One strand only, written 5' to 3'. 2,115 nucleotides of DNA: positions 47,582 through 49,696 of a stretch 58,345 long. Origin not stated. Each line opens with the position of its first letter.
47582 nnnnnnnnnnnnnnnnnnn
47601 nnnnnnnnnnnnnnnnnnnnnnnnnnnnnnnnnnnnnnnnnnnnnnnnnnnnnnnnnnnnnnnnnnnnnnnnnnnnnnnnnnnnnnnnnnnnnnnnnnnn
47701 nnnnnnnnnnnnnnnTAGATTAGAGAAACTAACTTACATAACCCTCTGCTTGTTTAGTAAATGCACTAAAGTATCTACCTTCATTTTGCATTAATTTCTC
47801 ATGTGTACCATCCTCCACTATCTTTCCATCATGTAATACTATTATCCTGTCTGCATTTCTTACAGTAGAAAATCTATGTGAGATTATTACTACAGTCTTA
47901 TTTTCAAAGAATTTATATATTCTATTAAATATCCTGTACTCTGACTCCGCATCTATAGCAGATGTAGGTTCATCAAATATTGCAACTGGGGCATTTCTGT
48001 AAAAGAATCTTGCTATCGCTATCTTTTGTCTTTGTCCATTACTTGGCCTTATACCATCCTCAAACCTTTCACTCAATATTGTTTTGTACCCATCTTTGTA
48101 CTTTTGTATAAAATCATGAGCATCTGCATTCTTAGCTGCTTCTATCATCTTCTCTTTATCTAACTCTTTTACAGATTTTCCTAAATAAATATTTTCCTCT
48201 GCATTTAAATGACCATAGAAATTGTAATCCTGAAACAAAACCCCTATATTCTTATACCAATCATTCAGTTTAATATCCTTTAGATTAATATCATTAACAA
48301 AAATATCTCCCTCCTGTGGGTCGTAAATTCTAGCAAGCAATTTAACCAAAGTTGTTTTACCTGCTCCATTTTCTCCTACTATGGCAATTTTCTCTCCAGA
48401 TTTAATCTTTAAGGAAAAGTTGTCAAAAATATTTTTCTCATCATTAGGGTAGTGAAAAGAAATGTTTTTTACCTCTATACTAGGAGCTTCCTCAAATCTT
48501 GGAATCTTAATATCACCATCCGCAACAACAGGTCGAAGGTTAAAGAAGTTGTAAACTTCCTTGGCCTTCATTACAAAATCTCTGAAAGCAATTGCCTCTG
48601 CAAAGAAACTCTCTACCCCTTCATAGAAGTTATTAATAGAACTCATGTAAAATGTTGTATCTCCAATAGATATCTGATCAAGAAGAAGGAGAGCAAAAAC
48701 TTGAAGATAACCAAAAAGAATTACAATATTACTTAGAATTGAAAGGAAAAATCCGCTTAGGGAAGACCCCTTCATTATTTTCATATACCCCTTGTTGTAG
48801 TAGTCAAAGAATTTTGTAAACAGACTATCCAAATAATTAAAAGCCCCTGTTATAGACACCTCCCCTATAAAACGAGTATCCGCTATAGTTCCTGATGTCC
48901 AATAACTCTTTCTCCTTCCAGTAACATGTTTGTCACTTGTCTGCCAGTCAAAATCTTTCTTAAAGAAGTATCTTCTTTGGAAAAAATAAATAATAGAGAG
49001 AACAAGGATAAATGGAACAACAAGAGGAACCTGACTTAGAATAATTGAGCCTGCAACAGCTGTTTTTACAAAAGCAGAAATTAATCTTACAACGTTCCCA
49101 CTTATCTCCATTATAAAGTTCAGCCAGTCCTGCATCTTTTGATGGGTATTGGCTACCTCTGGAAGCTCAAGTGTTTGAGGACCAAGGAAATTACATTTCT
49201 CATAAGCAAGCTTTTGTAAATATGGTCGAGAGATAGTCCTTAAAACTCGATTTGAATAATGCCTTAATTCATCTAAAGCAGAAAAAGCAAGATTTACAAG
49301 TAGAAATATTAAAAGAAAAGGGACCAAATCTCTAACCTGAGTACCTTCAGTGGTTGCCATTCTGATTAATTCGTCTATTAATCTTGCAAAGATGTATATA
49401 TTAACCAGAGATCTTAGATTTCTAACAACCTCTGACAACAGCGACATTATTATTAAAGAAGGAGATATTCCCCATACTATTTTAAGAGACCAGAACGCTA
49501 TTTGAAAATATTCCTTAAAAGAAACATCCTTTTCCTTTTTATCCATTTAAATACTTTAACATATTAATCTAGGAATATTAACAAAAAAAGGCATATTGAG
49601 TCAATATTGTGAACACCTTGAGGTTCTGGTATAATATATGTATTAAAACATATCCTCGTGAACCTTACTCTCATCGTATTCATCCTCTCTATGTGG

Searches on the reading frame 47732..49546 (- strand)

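Call 80: search_protein_families(library=pfam, proteins=[window:47732-49546:-], max_evalue=0.00001)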
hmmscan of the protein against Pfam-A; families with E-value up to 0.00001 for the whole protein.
window:47732-49546:- (605 aa): 3 families
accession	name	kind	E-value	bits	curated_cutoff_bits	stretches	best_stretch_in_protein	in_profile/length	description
PF00005.33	ABC_tran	-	2.5e-31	109.6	25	1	375-529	2-137/137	ABC transporter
PF02463.25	SMC_N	-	3.2e-07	30.5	40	0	509-570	145-210/220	RecF/RecN/SMC N terminal domain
PF13304.12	AAA_21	-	6.5e-06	26.8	27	0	388-418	3-30/304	AAA domain, putative AbiEii toxin, Type IV TA system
